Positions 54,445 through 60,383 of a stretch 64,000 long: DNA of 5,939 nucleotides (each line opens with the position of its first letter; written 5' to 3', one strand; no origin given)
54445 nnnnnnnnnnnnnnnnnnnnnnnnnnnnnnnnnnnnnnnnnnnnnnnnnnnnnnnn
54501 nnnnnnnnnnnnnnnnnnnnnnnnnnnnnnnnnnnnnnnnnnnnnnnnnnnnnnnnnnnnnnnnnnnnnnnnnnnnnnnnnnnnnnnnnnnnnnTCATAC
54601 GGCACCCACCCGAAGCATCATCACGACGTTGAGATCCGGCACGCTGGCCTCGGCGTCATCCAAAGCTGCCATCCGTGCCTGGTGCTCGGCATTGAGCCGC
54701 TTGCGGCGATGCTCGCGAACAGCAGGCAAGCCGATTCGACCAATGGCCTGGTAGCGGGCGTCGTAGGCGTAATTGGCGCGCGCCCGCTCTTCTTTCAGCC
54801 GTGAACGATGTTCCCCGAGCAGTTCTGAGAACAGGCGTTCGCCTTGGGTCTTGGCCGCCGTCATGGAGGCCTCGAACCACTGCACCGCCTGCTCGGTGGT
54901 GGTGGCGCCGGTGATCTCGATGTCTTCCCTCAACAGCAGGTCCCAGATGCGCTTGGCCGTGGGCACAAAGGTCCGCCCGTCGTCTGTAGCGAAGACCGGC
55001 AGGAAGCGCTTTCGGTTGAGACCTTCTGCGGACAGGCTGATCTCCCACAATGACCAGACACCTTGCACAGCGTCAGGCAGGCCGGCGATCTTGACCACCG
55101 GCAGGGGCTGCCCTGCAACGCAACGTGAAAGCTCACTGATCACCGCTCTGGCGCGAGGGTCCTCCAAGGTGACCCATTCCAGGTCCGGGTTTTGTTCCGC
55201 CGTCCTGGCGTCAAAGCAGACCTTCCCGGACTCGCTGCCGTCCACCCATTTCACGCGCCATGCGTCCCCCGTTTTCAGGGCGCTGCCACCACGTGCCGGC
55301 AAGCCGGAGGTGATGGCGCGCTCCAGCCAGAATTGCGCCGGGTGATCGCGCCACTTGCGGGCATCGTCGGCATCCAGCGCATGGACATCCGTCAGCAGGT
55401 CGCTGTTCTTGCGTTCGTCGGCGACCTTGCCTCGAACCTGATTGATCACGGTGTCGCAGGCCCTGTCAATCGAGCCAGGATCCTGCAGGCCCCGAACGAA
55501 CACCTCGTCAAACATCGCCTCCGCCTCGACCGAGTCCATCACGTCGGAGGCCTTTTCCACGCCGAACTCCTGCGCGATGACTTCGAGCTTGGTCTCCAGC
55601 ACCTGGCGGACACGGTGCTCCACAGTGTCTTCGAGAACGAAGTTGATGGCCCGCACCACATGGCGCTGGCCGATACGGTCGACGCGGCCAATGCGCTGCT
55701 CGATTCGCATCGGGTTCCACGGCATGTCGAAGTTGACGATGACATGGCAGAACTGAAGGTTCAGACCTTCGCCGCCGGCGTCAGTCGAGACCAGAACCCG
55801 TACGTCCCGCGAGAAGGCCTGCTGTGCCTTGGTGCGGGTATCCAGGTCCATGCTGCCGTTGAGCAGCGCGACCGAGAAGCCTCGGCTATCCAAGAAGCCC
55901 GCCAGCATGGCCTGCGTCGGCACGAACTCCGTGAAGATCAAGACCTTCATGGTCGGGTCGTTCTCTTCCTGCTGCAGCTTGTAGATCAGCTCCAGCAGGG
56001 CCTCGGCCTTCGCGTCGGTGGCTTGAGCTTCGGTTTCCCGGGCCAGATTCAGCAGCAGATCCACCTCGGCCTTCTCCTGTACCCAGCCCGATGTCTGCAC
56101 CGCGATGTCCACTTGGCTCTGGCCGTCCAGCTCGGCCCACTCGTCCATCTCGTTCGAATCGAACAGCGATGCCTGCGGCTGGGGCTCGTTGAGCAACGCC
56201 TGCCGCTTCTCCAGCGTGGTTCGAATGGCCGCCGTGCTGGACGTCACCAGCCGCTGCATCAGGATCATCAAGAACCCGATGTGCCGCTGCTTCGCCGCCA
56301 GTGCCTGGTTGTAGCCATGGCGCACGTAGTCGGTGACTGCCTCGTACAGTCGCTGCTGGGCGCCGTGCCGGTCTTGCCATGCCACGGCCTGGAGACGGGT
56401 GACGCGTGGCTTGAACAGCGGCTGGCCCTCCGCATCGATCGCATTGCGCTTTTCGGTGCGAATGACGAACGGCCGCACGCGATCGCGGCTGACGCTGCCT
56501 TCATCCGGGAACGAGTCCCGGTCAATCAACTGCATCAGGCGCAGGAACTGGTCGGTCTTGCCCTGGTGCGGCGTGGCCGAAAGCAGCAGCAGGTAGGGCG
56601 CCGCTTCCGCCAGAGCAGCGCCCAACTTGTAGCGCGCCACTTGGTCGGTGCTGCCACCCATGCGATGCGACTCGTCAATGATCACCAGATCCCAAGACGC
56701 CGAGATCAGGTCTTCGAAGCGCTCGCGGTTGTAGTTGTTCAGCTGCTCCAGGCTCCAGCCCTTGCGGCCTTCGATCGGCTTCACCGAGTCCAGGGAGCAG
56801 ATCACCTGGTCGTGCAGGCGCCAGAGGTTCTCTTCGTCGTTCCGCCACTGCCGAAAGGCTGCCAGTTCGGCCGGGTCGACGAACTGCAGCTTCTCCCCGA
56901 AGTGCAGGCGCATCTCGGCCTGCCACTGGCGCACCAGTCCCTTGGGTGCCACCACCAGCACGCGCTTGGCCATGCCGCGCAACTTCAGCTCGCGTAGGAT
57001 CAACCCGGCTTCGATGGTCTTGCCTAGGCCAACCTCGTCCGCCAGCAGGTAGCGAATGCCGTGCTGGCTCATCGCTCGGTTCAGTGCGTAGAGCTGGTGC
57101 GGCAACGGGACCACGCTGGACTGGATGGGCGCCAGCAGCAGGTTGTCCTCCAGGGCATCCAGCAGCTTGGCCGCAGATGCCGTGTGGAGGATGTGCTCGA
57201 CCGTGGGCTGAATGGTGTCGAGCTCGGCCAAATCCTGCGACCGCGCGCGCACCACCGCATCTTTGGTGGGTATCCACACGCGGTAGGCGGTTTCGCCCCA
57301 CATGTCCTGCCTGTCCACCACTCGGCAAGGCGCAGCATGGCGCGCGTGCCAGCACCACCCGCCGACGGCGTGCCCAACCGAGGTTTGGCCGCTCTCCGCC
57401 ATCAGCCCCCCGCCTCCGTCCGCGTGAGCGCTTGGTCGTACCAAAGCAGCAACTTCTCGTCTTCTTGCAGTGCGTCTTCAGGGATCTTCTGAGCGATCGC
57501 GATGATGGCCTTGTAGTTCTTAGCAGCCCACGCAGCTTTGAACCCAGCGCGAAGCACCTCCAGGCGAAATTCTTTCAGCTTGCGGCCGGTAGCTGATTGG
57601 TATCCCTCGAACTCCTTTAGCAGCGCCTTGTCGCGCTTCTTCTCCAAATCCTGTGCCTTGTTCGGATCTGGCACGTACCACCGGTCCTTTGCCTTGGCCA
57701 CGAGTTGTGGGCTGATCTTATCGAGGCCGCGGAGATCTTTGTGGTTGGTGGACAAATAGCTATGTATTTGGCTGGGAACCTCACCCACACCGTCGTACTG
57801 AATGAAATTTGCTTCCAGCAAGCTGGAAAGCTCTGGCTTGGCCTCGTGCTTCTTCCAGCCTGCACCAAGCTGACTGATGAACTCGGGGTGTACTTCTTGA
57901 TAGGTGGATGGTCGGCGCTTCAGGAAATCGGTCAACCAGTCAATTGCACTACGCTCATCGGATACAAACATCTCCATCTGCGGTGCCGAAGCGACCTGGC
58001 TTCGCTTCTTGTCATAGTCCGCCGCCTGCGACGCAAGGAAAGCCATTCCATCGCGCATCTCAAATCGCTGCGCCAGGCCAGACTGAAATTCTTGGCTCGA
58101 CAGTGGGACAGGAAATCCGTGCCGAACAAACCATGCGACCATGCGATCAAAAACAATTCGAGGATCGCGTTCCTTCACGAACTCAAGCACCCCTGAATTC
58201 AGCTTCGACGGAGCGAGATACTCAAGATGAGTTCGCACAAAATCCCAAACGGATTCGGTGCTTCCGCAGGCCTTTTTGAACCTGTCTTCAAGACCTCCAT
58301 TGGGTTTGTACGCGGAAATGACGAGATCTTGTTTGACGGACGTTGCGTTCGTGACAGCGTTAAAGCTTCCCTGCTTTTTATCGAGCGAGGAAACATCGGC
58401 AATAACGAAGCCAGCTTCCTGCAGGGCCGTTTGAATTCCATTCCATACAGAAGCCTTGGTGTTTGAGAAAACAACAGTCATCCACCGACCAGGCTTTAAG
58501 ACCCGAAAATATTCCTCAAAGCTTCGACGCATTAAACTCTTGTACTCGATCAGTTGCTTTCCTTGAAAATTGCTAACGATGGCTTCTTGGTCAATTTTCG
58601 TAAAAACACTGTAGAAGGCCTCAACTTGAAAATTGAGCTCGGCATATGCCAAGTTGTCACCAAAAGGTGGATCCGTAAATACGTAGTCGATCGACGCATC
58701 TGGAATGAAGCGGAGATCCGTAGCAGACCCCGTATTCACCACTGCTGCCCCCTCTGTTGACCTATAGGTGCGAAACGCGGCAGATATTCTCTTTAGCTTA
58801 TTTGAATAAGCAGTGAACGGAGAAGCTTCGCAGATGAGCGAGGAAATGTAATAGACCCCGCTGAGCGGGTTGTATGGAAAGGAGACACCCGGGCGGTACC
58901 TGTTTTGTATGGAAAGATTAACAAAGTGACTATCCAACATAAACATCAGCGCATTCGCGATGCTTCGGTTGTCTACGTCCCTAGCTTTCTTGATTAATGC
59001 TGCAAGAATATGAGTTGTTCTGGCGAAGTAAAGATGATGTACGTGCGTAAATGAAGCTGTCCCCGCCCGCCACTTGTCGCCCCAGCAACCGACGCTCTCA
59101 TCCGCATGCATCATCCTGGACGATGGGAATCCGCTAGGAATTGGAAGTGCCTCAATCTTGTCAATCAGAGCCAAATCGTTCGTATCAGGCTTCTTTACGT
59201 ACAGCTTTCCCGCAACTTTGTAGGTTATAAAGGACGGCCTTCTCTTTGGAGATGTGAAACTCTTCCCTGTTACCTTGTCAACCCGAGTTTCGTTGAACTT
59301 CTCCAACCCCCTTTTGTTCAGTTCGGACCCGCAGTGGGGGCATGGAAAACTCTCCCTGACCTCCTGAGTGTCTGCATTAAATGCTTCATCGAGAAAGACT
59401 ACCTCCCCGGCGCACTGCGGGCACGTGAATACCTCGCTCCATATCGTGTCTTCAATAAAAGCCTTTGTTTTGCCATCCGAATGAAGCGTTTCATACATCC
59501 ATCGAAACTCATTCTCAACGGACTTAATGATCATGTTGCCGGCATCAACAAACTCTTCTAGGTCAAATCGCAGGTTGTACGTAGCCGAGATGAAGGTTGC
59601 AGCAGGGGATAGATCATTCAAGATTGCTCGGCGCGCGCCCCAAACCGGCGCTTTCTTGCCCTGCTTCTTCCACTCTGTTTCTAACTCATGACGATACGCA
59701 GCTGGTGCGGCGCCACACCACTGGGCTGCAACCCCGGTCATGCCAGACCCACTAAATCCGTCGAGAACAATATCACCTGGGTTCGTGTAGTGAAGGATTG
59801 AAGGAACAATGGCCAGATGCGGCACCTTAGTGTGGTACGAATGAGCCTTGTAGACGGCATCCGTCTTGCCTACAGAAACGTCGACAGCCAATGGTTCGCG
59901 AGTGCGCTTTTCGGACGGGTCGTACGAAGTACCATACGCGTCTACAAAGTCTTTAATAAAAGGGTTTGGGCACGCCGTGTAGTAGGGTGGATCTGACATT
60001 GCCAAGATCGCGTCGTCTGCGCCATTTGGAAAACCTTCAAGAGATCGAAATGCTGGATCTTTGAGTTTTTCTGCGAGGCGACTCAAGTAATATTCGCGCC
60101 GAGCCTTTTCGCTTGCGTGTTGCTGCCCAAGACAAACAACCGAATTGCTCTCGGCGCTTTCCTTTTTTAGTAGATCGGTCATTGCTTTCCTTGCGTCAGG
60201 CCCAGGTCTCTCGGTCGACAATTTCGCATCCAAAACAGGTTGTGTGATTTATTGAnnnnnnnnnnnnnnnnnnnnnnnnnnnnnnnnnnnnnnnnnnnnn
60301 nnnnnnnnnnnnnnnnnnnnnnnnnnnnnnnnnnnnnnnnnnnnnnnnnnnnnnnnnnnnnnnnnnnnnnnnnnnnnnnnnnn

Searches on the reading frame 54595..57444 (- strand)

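Call 7: search_protein_families(library=padloc, proteins=[window:54595-57444:-], max_evalue=0.01)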
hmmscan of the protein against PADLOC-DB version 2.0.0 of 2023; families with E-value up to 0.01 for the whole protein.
window:54595-57444:- (949 aa): 50 families (the best 25 are shown)
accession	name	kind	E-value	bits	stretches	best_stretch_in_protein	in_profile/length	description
PDLC02500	BrxHI|BrxHII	-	0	1405.9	1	27-947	4-929/933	BrxHI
PDLC02621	DrmD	-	2.4e-97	325.3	1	100-628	109-668/1040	DrmD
PDLC00659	HmaA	-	1.9e-83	279.1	2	103-419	95-399/1176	SNF2 helicase / DEAD-box helicase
PDLC02504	BrxHI|BrxHII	-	7.2e-82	273.8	1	89-699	86-687/971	BrxHII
PDLC02620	DrmD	-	6.6e-75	250.8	1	109-637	96-623/1060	DrmD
PDLC02572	DrmA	-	1.1e-68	230.2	1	40-603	47-633/1043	DrmA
PDLC02623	DrmD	-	7e-68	227.3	2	345-628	396-661/1040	DrmD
PDLC02619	DrmD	-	2.4e-62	209.3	2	102-539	22-456/872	DrmD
PDLC02632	DrmD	-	3.6e-62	208.8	1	101-596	112-629/662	DrmD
PDLC02634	DrmD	-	9.4e-56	187.1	1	111-628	90-620/900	DrmD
PDLC02840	DpdE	-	8.6e-52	174.6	3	108-189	155-237/1091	DpdE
PDLC02633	DrmD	-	5.7e-51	171.4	2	100-417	113-426/839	DrmD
PDLC02843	DpdE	-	1.3e-49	167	3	107-182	153-228/1091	DpdE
PDLC02624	DrmD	-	3.8e-41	139.3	1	150-595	2-469/652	DrmD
PDLC02844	DpdE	-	5.8e-38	128.4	2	109-317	150-330/1074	DpdE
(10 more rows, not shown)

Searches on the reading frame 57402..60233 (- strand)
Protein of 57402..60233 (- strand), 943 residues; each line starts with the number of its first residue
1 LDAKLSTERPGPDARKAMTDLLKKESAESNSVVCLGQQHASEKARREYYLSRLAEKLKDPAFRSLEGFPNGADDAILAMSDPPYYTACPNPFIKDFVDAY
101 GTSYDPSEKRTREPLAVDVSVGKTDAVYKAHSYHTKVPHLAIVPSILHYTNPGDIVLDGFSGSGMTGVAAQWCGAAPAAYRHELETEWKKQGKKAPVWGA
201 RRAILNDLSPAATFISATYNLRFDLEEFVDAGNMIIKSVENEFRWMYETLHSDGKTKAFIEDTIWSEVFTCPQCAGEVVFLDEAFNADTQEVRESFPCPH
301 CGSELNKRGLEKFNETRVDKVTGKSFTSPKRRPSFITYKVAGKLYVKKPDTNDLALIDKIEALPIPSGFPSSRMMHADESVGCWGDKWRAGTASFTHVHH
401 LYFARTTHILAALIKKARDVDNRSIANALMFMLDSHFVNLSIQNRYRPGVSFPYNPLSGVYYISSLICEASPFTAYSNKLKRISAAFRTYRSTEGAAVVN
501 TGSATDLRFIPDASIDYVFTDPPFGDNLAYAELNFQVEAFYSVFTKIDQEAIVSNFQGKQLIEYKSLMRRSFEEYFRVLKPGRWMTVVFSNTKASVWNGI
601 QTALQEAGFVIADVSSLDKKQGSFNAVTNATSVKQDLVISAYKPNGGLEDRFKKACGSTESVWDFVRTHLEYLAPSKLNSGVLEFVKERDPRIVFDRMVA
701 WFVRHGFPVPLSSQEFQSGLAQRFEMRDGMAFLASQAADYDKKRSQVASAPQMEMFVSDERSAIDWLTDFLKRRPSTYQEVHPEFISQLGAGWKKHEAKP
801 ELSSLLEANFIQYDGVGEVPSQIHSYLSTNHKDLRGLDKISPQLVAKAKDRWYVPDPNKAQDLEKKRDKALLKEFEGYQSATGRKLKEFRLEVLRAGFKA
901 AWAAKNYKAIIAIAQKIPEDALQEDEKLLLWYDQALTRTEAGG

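Call 7: search_protein_families(library=padloc, proteins=[window:57402-60233:-], max_evalue=0.01)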
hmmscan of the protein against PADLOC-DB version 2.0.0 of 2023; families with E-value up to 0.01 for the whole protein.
window:57402-60233:- (943 aa): 35 families (the best 25 are shown)
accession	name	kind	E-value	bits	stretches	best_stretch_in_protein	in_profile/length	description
PDLC02541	PglX|PglXI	-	0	1283.7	1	21-940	6-917/919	PglXI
PDLC03346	MTase_II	-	9.4e-263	872.5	2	260-939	361-1064/1068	Type II methyltransferase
PDLC03312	MTase_II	-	1.7e-79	265.9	3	455-628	1068-1247/1344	Type II methyltransferase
PDLC03371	MTase_II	-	1.9e-13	48.6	2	132-171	190-229/260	Type II methyltransferase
PDLC03319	MTase_II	-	8.7e-13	45.9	1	511-645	288-423/503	Type II methyltransferase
PDLC03325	MTase_II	-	3.5e-12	43.8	1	494-586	272-359/426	Type II methyltransferase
PDLC03367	MTase_II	-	1.3e-10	38.3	1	401-611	226-444/633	Type II methyltransferase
PDLC03353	MTase_II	-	8.2e-10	36.6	2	501-617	14-115/260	Type II methyltransferase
PDLC03216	MTase_II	-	1.4e-09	35.5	2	497-611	13-116/364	Type II methyltransferase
PDLC03380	MTase_II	-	2e-08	31.9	1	510-592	258-342/393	Type II methyltransferase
PDLC03738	oMTase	-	2.5e-08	31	1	129-173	202-244/376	orphan methyltransferase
PDLC03228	MTase_II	-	5.5e-08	30.9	1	133-175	144-186/227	Type II methyltransferase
PDLC03299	MTase_II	-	9.8e-08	29.8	1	135-174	198-237/296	Type II methyltransferase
PDLC03265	MTase_II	-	1.1e-07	29.6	1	146-191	280-323/333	Type II methyltransferase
PDLC03300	MTase_II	-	3.1e-07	27.8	1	131-172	213-254/302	Type II methyltransferase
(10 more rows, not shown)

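Call 45: find_related_loci(query=window:57402-60233:-, collection=genome_contigs, flank=8000)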
Query window:57402-60233:- (943 aa) in genome_contigs; peptide patterns used: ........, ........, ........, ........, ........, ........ (x = any residue, [..] = any of these).
104 stretches matched a pattern; 95 encode a relative of the query (tblastn E <= 1e-3); the best 80 are kept; 80 distinct loci.
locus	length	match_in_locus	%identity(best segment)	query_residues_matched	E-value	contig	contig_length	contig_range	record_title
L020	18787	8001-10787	68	18-941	0e+0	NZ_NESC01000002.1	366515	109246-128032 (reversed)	Limnohabitans sp. Jir72 LimC-Jir72-C2, whole genome shotgun sequence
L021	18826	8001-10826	66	1-941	0e+0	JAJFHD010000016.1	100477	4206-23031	MAG: Alphaproteobacteria bacterium isolate OFTM70 OFTM70_15, whole genome shotgun sequence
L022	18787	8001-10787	67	18-941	0e+0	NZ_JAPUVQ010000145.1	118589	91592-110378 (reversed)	MAG: Accumulibacter sp. isolate MAG Bin208 bin208_105, whole genome shotgun sequence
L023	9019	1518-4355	66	3-942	0e+0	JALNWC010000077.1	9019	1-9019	MAG: Rhodoferax sp. isolate SO_2016_LW1 bin 11 scaffold10179_LW64-88_2016, whole genome shotgun sequence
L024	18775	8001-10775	66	18-942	0e+0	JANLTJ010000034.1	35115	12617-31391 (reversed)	MAG: Betaproteobacteria bacterium isolate OTE_25_metabat_186 OTE_25_k141_3964123, whole genome shotgun sequence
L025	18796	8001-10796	64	18-943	0e+0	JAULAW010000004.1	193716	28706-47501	MAG: Gallionellaceae bacterium isolate MAG.26 contig_471, whole genome shotgun sequence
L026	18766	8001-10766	63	18-943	0e+0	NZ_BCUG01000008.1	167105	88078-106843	Thauera butanivorans NBRC 103042, whole genome shotgun sequence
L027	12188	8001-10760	63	18-942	0e+0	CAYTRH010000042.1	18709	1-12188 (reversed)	MAG TPA_asm: uncultured Thiobacillus sp. isolate SRP290908_co1_129 genome assembly, contig: NODE_3942_length_18709_cov_1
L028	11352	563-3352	62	16-942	0e+0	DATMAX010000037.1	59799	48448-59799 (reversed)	MAG TPA_asm: Methylococcus sp. isolate SMAG_U13337 k141_488941, whole genome shotgun sequence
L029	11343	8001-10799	62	7-940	0e+0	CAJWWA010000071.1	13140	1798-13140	MAG TPA_asm: uncultured Halieaceae bacterium isolate ERR599053_bin.87_MetaBAT_v2.12.1_MAG genome assembly, contig: NODE_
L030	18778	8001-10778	62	12-942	0e+0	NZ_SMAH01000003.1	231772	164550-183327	Tepidimonas ignava strain DSM 12034 Ga0244665_103, whole genome shotgun sequence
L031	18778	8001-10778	62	18-942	0e+0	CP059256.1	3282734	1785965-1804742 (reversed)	MAG: Burkholderiaceae bacterium isolate SSC6 chromosome, complete genome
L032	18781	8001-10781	61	12-942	0e+0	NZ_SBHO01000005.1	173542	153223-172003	Tepidiphilus olei strain J18 Scaffold5, whole genome shotgun sequence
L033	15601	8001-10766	61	18-943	0e+0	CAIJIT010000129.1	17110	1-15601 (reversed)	MAG: uncultured Burkholderiales bacterium isolate Umea1p3_bin-492 genome assembly, contig: bin-492:129/357, whole genome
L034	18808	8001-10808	61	5-942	0e+0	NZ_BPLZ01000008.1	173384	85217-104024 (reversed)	Pseudomonas sp. NCCP-436 Sequence08, whole genome shotgun sequence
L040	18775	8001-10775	60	18-940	0e+0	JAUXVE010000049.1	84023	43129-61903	MAG: Rubrivivax sp. isolate C15_concoct.bin.32_sub C15_k141_311893, whole genome shotgun sequence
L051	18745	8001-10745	57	17-942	0e+0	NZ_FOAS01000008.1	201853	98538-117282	Atopomonas hussainii strain JCM 19513, whole genome shotgun sequence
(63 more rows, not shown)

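Call 58: search_protein_families(library=pfam, proteins=[L040:6133-8004:+, L033:5991-7985:+, L031:6220-7380:+, L032:7357-8022:+, L024:4527-5894:+, L024:5891-8008:+, L031:7396-8004:+, L034:4182-6104:+, L051:7230-7964:+], max_evalue=0.001)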
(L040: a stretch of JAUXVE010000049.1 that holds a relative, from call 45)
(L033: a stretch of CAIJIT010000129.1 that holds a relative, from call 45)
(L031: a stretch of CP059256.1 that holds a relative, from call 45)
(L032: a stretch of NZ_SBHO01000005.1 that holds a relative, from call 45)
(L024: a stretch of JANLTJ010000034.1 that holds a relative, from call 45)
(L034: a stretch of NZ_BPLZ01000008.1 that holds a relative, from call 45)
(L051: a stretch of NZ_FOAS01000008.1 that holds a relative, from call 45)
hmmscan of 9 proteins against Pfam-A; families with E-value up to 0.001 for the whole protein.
L040:6133-8004:+ (623 aa): 4 families
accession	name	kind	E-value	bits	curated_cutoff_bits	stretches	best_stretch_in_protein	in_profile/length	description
PF04326.19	SLFN_AlbA_2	-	2.7e-15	57.3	25.3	1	16-137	1-117/118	Schlafen, AlbA_2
PF21247.3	Fic-like_C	-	4.8e-14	52.4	27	1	538-599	3-64/64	Filamentation induced by cAMP protein Fic-like, C-terminal domain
PF13749.12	HATPase_c_4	-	1.2e-11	44.8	26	1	320-399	1-83/89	Putative ATP-dependent DNA helicase recG C-terminal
PF12802.13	MarR_2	-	0.00023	21.7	27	0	428-476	3-52/61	MarR family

L033:5991-7985:+ (664 aa): 0 families

L031:6220-7380:+ (386 aa): 6 families
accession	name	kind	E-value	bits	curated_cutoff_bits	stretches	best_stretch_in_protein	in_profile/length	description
PF13304.12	AAA_21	-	1.3e-39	137.5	27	1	25-334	1-304/304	AAA domain, putative AbiEii toxin, Type IV TA system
PF13175.12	AAA_15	-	2.2e-18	67.5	32.1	2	289-333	328-374/374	AAA ATPase domain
PF02463.25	SMC_N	-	1.7e-13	50.9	40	1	1-44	1-45/220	RecF/RecN/SMC N terminal domain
PF13476.12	AAA_23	-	3.7e-07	31.4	27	1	5-47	2-43/201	AAA domain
PF11398.14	DUF2813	-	7.9e-06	25.9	21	0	291-335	285-327/372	Protein of unknown function (DUF2813)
PF13555.12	AAA_29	-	0.00029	21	27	1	18-47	17-46/61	P-loop containing region of AAA domain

L032:7357-8022:+ (221 aa): 0 families

L024:4527-5894:+ (455 aa): 1 family
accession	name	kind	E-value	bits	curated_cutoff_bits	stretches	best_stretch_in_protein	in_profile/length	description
PF13289.12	SIR2_2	-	1.8e-08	35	24.5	1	200-376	3-124/141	SIR2-like domain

L024:5891-8008:+ (705 aa): 1 family
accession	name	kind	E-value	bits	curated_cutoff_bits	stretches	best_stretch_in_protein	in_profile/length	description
PF01935.23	DUF87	-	2.3e-23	83.9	23.2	1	161-319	8-146/220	Helicase HerA, central domain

L031:7396-8004:+ (202 aa): 1 family
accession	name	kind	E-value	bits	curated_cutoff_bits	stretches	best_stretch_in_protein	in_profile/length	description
PF14103.11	DUF4276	-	7e-25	88.8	30.2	1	37-196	53-191/192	Domain of unknown function (DUF4276)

L034:4182-6104:+ (640 aa): 2 families
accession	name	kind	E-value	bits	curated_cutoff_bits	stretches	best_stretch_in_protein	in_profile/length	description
PF02518.31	HATPase_c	-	1.3e-07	32.5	26.4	1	28-93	5-72/111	Histidine kinase-, DNA gyrase B-, and HSP90-like ATPase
PF13589.12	HATPase_c_3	-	3.5e-07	30.7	25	1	34-98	8-78/137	Histidine kinase-, DNA gyrase B-, and HSP90-like ATPase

L051:7230-7964:+ (244 aa): 0 families

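Call 59: search_protein_families(library=padloc, proteins=[L033:5991-7985:+, L032:7357-8022:+, L051:7230-7964:+, L034:4182-6104:+], max_evalue=0.001)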
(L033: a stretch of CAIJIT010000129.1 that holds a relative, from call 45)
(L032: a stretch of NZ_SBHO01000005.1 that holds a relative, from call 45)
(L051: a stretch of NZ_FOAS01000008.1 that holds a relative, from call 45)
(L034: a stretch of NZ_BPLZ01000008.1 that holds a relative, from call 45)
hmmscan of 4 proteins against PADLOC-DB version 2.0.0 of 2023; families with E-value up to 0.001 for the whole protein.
L033:5991-7985:+ (664 aa): 0 families

L032:7357-8022:+ (221 aa): 0 families

L051:7230-7964:+ (244 aa): 0 families

L034:4182-6104:+ (640 aa): 0 families
